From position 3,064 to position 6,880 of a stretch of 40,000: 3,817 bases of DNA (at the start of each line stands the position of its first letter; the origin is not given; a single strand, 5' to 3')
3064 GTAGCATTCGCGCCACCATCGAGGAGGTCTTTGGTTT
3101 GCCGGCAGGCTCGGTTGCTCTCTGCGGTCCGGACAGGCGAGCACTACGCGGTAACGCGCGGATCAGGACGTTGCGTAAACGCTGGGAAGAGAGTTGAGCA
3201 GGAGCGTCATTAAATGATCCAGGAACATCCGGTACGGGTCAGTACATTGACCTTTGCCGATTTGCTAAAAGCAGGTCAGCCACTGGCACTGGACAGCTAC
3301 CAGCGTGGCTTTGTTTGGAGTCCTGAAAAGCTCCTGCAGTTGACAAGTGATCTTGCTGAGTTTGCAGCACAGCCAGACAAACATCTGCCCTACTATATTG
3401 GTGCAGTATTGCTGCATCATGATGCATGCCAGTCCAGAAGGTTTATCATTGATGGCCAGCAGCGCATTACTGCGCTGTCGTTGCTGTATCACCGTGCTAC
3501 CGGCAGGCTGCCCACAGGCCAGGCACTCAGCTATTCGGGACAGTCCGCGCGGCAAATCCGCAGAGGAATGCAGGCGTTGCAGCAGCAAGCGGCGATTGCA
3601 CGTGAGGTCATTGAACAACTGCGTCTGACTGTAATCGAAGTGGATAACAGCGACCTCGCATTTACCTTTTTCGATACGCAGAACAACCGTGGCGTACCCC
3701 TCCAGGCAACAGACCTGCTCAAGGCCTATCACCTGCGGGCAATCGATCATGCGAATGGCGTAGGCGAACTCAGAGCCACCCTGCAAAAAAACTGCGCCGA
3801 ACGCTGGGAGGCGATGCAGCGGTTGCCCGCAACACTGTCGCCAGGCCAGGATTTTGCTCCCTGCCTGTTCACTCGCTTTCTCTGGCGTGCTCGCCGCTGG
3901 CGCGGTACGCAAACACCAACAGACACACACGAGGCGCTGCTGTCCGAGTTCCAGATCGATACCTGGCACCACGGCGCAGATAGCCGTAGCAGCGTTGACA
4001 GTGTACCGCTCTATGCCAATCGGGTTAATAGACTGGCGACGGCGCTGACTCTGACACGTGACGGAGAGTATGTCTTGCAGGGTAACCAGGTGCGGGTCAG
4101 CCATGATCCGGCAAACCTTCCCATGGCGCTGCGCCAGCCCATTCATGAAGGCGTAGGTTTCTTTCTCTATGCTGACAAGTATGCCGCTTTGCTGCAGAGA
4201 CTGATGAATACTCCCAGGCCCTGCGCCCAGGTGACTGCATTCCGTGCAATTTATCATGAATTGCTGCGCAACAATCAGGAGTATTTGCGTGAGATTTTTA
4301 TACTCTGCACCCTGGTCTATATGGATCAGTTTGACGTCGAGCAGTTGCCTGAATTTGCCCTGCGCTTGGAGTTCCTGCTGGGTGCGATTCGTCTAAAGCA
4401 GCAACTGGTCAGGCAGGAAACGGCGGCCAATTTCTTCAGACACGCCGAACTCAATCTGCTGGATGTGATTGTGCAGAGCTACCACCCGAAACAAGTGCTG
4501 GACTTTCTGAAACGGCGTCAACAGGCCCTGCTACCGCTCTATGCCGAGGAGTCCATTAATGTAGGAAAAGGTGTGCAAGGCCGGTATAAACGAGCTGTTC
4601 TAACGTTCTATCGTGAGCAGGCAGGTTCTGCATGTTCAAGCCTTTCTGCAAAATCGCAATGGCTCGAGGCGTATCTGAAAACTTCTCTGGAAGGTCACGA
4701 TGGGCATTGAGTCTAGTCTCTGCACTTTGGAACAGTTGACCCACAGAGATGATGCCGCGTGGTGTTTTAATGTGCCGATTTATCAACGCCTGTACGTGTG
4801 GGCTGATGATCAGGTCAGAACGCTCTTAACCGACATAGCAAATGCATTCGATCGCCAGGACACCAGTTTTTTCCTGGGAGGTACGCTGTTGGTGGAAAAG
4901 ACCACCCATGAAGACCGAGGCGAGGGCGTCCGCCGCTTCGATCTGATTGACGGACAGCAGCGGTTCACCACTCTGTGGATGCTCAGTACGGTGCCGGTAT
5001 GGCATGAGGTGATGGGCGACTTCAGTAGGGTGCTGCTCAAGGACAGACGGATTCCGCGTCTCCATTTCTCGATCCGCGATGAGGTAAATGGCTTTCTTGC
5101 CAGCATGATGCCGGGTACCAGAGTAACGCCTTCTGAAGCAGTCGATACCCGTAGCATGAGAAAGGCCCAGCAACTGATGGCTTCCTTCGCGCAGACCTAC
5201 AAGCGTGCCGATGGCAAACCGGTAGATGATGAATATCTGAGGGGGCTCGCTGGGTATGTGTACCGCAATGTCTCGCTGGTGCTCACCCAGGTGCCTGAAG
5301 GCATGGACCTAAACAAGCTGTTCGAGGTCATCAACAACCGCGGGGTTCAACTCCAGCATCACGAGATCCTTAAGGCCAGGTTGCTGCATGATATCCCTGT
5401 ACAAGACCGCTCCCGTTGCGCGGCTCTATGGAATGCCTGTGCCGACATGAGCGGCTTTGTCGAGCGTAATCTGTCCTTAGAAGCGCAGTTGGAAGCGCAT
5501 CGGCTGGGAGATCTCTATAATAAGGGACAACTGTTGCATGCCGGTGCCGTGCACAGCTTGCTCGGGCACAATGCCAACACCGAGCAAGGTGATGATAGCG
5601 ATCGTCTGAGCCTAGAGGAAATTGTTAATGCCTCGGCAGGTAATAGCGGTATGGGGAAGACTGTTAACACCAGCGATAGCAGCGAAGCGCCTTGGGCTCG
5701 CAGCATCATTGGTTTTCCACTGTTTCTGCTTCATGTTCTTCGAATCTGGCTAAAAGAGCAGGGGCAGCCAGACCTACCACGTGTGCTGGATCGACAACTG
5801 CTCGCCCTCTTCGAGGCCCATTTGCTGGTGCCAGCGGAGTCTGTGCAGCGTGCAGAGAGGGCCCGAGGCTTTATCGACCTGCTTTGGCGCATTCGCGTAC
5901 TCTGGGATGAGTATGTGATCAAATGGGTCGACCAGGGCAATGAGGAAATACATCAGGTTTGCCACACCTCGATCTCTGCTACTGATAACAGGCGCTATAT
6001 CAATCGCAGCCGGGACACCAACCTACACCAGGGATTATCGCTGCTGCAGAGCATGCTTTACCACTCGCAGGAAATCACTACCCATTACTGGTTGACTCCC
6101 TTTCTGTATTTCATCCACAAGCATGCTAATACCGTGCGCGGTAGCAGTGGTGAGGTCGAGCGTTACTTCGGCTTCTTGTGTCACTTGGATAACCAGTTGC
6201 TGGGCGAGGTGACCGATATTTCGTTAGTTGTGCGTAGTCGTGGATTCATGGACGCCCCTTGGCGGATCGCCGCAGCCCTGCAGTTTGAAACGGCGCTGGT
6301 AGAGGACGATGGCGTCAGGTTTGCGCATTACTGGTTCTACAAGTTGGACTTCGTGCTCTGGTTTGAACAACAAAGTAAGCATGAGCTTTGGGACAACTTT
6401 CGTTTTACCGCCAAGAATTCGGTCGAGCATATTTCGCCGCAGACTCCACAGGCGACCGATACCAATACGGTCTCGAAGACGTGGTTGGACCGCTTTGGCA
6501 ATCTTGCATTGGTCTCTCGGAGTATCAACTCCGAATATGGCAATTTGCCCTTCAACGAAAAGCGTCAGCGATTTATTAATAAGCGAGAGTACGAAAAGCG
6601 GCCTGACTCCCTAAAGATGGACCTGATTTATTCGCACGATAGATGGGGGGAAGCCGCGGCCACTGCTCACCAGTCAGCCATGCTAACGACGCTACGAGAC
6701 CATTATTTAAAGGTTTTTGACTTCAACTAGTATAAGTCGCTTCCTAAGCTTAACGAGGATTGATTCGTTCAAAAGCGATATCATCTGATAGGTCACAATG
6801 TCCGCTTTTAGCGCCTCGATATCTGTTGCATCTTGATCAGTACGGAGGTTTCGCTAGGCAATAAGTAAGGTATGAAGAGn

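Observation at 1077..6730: WYL (BrxR/CapW-like) regulator heading an acidic protein + DUF262 + DUF262-DUF1524 module that abuts the dpd restriction operon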

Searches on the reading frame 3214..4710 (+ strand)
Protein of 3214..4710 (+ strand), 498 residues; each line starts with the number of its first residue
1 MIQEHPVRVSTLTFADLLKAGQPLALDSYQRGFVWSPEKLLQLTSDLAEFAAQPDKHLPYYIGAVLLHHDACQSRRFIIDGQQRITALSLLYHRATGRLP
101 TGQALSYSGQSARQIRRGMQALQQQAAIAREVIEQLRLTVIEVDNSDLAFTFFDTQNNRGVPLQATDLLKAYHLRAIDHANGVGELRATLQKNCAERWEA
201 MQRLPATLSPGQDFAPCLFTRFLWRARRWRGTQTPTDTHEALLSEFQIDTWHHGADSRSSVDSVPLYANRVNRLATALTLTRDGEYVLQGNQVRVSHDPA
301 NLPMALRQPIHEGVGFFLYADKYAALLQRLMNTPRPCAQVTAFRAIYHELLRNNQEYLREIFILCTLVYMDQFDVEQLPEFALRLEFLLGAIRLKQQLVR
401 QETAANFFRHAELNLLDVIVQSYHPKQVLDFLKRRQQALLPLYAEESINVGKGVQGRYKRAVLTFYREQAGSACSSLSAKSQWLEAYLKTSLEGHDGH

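Call 4: search_protein_families(library=pfam, proteins=[window:3214-4710:+], max_evalue=0.01)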
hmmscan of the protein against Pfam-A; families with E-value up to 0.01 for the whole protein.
window:3214-4710:+ (498 aa): 2 families
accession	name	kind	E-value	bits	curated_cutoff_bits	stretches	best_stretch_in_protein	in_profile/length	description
PF25202.1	DUF7834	-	9.2e-42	144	27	1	191-437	2-225/235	Family of unknown function (DUF7834)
PF03235.19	GmrSD_N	-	4.8e-25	89.3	33.2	1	16-173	3-198/199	GmrSD restriction endonuclease, N-terminal domain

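Call 5: search_protein_families(library=padloc, proteins=[window:3214-4710:+], max_evalue=0.01)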
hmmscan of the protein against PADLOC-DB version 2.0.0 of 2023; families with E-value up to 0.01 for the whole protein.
window:3214-4710:+ (498 aa): 30 families (the best 25 are shown)
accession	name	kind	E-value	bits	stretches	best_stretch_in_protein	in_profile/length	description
PDLC04154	HEC-06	-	1.1e-26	91.6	2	3-95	3-92/569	-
PDLC04155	HEC-06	-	2.5e-21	73.8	2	7-91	5-86/562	-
PDLC04157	HEC-06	-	8.3e-21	72.2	2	24-91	23-88/558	-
PDLC02687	Orf5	-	9.1e-21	72.2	2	10-92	4-83/543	Orf5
PDLC02700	Orf5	-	7.8e-18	62.5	2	14-91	3-79/555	Orf5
PDLC02695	Orf5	-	3.9e-16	56.5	2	8-93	4-96/601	Orf5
PDLC02691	Orf5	-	3.1e-13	47.2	2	27-93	24-88/579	Orf5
PDLC02693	Orf5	-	1.2e-12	45.6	2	17-92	2-80/543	Orf5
PDLC02701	Orf5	-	4.9e-12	43.1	2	120-200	196-269/596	Orf5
PDLC02686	Orf5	-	7.6e-12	42.5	1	25-92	22-93/566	Orf5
PDLC04156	HEC-06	-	1.2e-09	35.3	2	27-91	24-87/562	-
PDLC03655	mREase_IV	-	1.2e-08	31.9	2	126-181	208-263/629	Type IV methyl-directed restriction enzyme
PDLC02689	Orf5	-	2.1e-08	31.2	1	18-91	13-82/558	Orf5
PDLC02692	Orf5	-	2.9e-08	30.9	1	123-180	163-220/558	Orf5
PDLC02694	Orf5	-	8.8e-08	29.2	2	15-91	9-97/574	Orf5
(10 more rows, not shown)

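Call 6: search_protein_families(library=ncbifam, proteins=[window:3214-4710:+], max_evalue=0.01)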
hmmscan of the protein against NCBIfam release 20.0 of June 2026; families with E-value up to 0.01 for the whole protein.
window:3214-4710:+ (498 aa): 1 family
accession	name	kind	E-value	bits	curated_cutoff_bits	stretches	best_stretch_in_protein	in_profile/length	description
NF003653.0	PRK05287.1-1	equivalog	0.0061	15.9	335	0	383-440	22-78/250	cell division protein ZapD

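Call 18: find_homologous_proteins(query=window:3214-4710:+, max_evalue=0.00001)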
Query window:3214-4710:+ (498 aa): 1546 proteins with E <= 0.00001 among 8000 candidates; the best 120 are listed.
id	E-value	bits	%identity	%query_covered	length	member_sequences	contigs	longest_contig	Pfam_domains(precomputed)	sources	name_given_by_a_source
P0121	0.0e+0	1105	98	100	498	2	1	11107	PF25202.2,PF03235.20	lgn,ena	-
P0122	1.7e-268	909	82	100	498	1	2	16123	PF25202.2,PF03235.20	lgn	-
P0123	1.1e-266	903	82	100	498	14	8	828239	PF25202.2,PF03235.20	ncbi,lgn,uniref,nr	ncbi:DUF262 domain-containing protein [Pseudomonas aeruginosa]|uniref:DUF262 domain-containing prote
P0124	1.2e-266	903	81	100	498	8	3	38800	PF25202.2,PF03235.20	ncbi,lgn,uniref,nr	ncbi:DUF262 domain-containing protein [Pseudomonas aeruginosa]|uniref:DUF262 domain-containing prote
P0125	1.3e-265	900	81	100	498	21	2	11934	PF25202.2,PF03235.20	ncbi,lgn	-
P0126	7.4e-265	897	81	100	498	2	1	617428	PF25202.2,PF03235.20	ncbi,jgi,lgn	-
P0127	1.2e-257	873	79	100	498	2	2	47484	PF25202.2,PF03235.20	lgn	-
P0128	6.9e-257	871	79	100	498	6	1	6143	PF25202.2,PF03235.20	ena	-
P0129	2.3e-255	866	78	100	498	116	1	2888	PF25202.2,PF03235.20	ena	-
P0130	1.3e-248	843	77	99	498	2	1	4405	PF25202.2,PF03235.20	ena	-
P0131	4.8e-248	842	78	98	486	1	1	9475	PF25202.2,PF03235.20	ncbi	ncbi:hypothetical protein D3C77_152240 [compost metagenome]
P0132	7.7e-248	841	78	98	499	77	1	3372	PF25202.2,PF03235.20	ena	-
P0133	7.9e-247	838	76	100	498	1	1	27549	PF25202.2,PF03235.20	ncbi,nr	ncbi:MAG: DUF262 domain-containing protein [Pseudomonas sp.]|nr:DUF262 domain-containing protein [Ps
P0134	2.4e-238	810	74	100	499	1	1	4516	PF25202.2,PF03235.20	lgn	-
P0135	8.0e-237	805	74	98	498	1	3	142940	PF25202.2,PF03235.20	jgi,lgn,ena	-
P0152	1.1e-143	498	49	98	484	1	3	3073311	PF25202.2,PF03235.20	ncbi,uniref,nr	ncbi:DUF262 domain-containing protein [Synechococcus sp. CS-1325]|uniref:DUF262 domain-containing pr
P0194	1.4e-136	474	50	97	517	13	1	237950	PF25202.2,PF03235.20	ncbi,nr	ncbi:DUF262 domain-containing protein [Alcaligenaceae bacterium]|nr:DUF262 domain-containing protein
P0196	2.5e-136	473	47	97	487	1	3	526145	PF25202.2,PF03235.20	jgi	jgi:hypothetical protein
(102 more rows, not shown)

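Call 19: search_solved_structures(query=window:3214-4710:+, max_evalue=0.01)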
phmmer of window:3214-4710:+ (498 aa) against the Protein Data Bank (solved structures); distinct sequences matched with E-value up to 0.01: 3.
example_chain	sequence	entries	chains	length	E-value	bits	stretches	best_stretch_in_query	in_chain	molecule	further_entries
9jfl_B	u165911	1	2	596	0.00021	23.3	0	10-93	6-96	DUF262 domain-containing protein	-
20yv_A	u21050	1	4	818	0.0022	20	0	126-172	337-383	DUF262 domain-containing protein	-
20yw_A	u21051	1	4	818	0.0069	18.3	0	126-172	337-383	DUF262 domain-containing protein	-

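Call 57: find_encoding_contigs(protein=P0152, flank=6000, max_places=2)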
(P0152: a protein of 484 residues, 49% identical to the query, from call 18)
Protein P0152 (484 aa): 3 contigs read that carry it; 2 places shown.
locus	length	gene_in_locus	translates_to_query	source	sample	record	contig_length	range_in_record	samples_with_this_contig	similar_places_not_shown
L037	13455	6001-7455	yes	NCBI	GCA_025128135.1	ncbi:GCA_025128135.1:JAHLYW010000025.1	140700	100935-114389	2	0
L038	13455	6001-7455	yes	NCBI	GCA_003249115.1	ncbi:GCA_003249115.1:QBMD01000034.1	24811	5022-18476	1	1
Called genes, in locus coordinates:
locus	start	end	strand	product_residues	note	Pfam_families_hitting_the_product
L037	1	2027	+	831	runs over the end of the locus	PF12161:HsdM_N, PF02384:N6_Mtase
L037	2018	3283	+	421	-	PF01420:Methylase_S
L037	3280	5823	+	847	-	PF02463:SMC_N (faint), PF13166:AAA_13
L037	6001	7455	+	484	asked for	PF03235:GmrSD_N, PF25202:DUF7834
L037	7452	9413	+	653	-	PF03235:GmrSD_N, PF07510:GmrSD_C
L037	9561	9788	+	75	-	-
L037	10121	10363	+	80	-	PF21247:Fic-like_C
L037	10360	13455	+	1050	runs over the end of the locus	PF04313:HSDR_N, PF04851:ResIII, PF18766:SWI2_SNF2, PF22679:T1R_D3-like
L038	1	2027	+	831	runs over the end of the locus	PF12161:HsdM_N, PF02384:N6_Mtase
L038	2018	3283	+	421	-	PF01420:Methylase_S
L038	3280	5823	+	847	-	PF02463:SMC_N (faint), PF13166:AAA_13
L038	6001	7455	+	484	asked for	PF03235:GmrSD_N, PF25202:DUF7834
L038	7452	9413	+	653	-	PF03235:GmrSD_N, PF07510:GmrSD_C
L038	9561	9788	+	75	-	-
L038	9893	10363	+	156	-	PF21247:Fic-like_C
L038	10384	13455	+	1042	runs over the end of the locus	PF04313:HSDR_N, PF04851:ResIII, PF18766:SWI2_SNF2, PF22679:T1R_D3-like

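Call 58: find_encoding_contigs(protein=P0194, flank=6000, max_places=2)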
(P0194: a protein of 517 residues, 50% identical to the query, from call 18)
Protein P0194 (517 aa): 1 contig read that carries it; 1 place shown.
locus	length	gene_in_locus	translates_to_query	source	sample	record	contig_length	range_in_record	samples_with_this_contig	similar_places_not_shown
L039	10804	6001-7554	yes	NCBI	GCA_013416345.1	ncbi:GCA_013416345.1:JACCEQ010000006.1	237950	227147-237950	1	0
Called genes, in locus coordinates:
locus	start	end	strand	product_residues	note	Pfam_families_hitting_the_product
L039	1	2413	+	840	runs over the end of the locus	PF08665:PglZ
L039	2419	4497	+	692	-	PF20442:BrxL_N, PF13337:BrxL_ATPase, PF16565:MIT_C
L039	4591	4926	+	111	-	PF07693:KAP_NTPase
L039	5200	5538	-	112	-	-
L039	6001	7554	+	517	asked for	PF03235:GmrSD_N, PF25202:DUF7834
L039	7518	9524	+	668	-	PF03235:GmrSD_N, PF07510:GmrSD_C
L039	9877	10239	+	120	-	-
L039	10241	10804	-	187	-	PF03050:DDE_Tnp_IS66, PF13817:DDE_Tnp_IS66_C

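Call 59: find_encoding_contigs(protein=P0196, flank=6000, max_places=2)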
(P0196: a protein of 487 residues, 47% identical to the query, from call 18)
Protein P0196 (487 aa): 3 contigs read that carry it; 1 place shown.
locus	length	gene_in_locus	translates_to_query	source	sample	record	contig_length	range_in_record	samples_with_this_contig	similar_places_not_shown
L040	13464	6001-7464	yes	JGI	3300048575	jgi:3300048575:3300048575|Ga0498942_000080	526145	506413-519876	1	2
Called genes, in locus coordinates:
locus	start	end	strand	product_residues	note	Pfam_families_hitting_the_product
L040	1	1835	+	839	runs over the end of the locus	PF12161:HsdM_N, PF02384:N6_Mtase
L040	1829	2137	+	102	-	PF13310:Virulence_RhuM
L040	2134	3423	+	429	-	PF01420:Methylase_S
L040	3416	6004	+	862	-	PF02463:SMC_N, PF13166:AAA_13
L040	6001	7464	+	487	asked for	PF03235:GmrSD_N, PF25202:DUF7834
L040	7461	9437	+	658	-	PF03235:GmrSD_N, PF07510:GmrSD_C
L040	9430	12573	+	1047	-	PF04313:HSDR_N, PF04851:ResIII, PF18766:SWI2_SNF2, PF22679:T1R_D3-like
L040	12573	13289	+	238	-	PF01863:YgjP-like, PF10263:SprT-like (faint)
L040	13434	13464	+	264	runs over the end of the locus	PF01904:DUF72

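Call 77: find_encoding_contigs(protein=P0121, flank=10000, max_places=3)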
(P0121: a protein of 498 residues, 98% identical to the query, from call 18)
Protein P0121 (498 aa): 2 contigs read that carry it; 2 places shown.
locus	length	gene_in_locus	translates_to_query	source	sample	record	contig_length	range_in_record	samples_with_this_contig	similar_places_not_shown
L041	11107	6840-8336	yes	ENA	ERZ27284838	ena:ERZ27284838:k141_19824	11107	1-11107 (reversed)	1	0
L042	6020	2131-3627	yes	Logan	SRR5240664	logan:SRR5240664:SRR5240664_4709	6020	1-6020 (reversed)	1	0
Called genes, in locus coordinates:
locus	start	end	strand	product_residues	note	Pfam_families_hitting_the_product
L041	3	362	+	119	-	?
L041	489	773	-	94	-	-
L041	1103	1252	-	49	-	-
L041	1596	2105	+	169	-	-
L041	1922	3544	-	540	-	-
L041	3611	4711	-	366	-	-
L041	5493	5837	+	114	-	-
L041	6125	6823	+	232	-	-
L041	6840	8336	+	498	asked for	PF03235:GmrSD_N, PF25202:DUF7834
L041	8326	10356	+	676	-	PF03235:GmrSD_N, PF07510:GmrSD_C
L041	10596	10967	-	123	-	PF22055:MvaT_DBD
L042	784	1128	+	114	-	-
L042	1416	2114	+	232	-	-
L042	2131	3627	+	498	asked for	PF03235:GmrSD_N, PF25202:DUF7834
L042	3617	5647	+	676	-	PF03235:GmrSD_N, PF07510:GmrSD_C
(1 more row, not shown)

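Call 78: find_encoding_contigs(protein=P0122, flank=10000, max_places=3)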
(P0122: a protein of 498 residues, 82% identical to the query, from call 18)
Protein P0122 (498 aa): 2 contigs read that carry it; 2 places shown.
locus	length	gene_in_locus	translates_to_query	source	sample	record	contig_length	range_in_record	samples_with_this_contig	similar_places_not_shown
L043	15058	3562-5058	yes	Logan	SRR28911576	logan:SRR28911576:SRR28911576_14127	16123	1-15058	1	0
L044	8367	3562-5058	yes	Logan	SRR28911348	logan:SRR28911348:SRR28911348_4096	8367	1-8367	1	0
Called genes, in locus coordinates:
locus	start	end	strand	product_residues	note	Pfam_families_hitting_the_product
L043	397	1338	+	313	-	PF00149:Metallophos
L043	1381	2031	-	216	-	-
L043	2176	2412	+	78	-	-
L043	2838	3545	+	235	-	-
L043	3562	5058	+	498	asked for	PF03235:GmrSD_N, PF25202:DUF7834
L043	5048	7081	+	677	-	PF03235:GmrSD_N, PF07510:GmrSD_C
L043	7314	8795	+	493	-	PF00158:Sigma54_activat, PF01078:Mg_chelatase (faint), PF14532:Sigma54_activ_2, PF07728:AAA_5 (weak), PF00004:AAA (weak), PF25601:AAA_lid_14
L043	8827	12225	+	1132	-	PF04313:HSDR_N (weak), PF00270:DEAD, PF04851:ResIII, PF18766:SWI2_SNF2, PF00271:Helicase_C, PF08463:EcoEI_R_C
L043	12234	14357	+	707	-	PF02646:RmuC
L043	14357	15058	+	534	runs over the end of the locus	PF12161:HsdM_N, PF02384:N6_Mtase, PF01170:UPF0020, PF07669:Eco57I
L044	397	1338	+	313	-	PF00149:Metallophos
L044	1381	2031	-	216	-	-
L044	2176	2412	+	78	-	-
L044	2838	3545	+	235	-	-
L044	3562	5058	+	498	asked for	PF03235:GmrSD_N, PF25202:DUF7834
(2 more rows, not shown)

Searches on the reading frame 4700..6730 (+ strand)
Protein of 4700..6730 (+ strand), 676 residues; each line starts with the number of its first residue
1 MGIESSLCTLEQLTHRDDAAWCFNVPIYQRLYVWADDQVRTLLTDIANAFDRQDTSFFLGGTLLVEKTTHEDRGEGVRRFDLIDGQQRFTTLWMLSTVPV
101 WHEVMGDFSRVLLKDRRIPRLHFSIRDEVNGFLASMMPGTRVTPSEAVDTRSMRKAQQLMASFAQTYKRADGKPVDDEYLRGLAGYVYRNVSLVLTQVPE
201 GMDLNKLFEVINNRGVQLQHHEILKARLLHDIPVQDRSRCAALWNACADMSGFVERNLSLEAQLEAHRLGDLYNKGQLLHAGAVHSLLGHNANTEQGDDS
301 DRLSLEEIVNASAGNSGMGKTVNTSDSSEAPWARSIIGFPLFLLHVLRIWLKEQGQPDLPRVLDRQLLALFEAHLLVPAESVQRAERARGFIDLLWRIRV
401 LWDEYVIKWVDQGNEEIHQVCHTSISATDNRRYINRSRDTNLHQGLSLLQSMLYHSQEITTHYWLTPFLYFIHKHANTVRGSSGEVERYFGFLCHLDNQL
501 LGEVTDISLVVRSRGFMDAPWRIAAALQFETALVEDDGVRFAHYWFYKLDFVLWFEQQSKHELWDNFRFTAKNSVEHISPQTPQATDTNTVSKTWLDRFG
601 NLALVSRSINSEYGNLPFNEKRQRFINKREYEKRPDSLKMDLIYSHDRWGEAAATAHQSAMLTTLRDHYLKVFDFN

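Call 4: search_protein_families(library=pfam, proteins=[window:4700-6730:+], max_evalue=0.01)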
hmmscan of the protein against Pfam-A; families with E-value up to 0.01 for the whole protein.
window:4700-6730:+ (676 aa): 2 families
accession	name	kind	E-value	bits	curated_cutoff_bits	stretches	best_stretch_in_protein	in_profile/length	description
PF03235.19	GmrSD_N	-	2.4e-27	96.8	33.2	1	20-229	11-199/199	GmrSD restriction endonuclease, N-terminal domain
PF07510.16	GmrSD_C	-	3.9e-17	62.9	23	1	539-662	14-136/138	GmrSD restriction endonucleases, C-terminal domain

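Call 5: search_protein_families(library=padloc, proteins=[window:4700-6730:+], max_evalue=0.01)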
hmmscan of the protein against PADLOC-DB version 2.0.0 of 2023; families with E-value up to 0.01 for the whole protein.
window:4700-6730:+ (676 aa): 30 families (the best 25 are shown)
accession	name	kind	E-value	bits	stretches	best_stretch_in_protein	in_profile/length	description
PDLC02695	Orf5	-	5.6e-35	118.8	3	20-97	17-96/601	Orf5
PDLC04155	HEC-06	-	1.1e-29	101.4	3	22-95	20-86/562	-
PDLC04157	HEC-06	-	1.8e-28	97.5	2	23-230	23-235/558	-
PDLC04154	HEC-06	-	3.8e-27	93.2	3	22-96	23-89/569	-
PDLC02701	Orf5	-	5.7e-27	92.4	3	21-95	18-95/596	Orf5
PDLC02700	Orf5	-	1.1e-23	81.8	2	23-229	12-224/555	Orf5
PDLC02693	Orf5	-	1.5e-23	81.6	2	23-240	9-223/543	Orf5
PDLC02687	Orf5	-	3.7e-22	76.8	3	22-95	17-82/543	Orf5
PDLC02686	Orf5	-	3.8e-21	73.2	2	19-245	17-255/566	Orf5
PDLC02690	Orf5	-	1.9e-19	67.9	1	23-253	10-238/531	Orf5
PDLC02691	Orf5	-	4.2e-19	66.5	1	23-98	21-89/579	Orf5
PDLC02792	SspE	-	2.8e-17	60.4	2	20-98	21-109/771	SspE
PDLC02786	SspE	-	3.4e-16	56.7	1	6-97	10-103/766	SspE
PDLC02697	Orf5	-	4.1e-14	50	2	22-95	7-81/585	Orf5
PDLC02783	SspE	-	5.1e-14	49.5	2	19-96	21-108/793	SspE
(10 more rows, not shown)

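Call 6: search_protein_families(library=ncbifam, proteins=[window:4700-6730:+], max_evalue=0.01)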
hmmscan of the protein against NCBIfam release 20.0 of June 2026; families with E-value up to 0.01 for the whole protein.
window:4700-6730:+ (676 aa): 0 families

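Call 20: search_solved_structures(query=window:4700-6730:+, max_evalue=0.01)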
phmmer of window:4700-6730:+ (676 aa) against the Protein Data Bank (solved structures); distinct sequences matched with E-value up to 0.01: 5.
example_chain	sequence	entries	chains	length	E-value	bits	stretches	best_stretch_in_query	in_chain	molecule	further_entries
9jfl_B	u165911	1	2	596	1.3e-08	36.9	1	22-96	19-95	DUF262 domain-containing protein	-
6jiv_D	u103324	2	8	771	3.4e-07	32.3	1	23-105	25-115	SspE protein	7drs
7drr_D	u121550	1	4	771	2.3e-06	29.5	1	23-105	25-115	SspE protein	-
20yv_A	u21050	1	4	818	8.9e-05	24.3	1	24-98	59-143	DUF262 domain-containing protein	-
20yw_A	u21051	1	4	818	0.0006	21.5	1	24-98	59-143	DUF262 domain-containing protein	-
